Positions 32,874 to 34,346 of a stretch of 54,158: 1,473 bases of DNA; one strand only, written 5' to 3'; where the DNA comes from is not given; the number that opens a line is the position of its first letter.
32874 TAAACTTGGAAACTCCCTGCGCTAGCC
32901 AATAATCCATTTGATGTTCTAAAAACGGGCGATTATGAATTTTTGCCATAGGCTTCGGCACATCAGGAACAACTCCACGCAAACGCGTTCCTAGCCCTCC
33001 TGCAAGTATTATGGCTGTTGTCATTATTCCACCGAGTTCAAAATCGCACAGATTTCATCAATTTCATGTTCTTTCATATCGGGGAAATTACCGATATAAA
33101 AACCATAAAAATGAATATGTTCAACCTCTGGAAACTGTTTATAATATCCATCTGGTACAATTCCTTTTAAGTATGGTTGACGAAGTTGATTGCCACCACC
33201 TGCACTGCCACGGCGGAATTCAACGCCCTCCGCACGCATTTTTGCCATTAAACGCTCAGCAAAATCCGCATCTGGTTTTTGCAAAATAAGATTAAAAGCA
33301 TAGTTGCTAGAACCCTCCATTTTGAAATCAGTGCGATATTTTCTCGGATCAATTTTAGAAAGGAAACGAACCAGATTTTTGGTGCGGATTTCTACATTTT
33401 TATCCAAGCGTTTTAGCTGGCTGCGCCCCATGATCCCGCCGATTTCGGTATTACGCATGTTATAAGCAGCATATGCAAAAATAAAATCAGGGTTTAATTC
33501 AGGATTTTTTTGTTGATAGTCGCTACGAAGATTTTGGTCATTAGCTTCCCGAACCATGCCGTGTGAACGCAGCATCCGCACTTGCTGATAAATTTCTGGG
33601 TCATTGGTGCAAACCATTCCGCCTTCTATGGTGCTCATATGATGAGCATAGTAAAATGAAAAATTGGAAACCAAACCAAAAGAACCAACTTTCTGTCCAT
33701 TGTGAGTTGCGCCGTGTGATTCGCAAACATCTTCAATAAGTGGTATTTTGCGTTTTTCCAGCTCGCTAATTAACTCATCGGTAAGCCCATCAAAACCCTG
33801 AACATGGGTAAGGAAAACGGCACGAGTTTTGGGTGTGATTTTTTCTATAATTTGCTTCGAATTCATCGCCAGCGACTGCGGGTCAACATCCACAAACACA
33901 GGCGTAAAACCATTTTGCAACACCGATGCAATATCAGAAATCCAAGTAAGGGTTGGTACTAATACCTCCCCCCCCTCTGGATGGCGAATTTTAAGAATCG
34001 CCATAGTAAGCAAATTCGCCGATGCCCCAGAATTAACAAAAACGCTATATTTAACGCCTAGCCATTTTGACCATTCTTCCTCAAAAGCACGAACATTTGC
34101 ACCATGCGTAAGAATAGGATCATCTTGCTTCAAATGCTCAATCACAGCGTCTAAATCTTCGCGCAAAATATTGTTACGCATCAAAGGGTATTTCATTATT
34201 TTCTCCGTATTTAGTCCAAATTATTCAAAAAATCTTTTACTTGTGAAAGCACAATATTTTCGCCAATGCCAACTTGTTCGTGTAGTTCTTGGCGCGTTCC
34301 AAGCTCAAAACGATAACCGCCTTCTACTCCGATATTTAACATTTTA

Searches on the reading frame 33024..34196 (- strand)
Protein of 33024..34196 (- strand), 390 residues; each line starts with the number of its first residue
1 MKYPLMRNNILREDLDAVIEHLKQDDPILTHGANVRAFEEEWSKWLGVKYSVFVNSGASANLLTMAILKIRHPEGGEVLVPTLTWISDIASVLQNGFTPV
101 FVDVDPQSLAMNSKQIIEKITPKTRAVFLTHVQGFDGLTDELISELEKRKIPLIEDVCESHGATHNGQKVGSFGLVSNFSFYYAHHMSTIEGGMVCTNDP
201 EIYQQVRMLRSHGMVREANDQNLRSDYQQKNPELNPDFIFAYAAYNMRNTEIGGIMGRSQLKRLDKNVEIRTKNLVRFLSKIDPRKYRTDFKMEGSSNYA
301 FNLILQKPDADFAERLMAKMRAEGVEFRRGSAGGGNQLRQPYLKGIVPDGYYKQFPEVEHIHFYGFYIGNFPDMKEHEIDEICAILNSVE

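Call 45: search_protein_families(library=pfam, proteins=[window:33024-34196:-], max_evalue=0.00001)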
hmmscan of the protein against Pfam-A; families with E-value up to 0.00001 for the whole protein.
window:33024-34196:- (390 aa): 1 family
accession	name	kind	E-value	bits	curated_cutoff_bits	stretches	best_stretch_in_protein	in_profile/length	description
PF01041.23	DegT_DnrJ_EryC1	-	5.3e-68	230.3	19.8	1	13-386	6-359/360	DegT/DnrJ/EryC1/StrS aminotransferase family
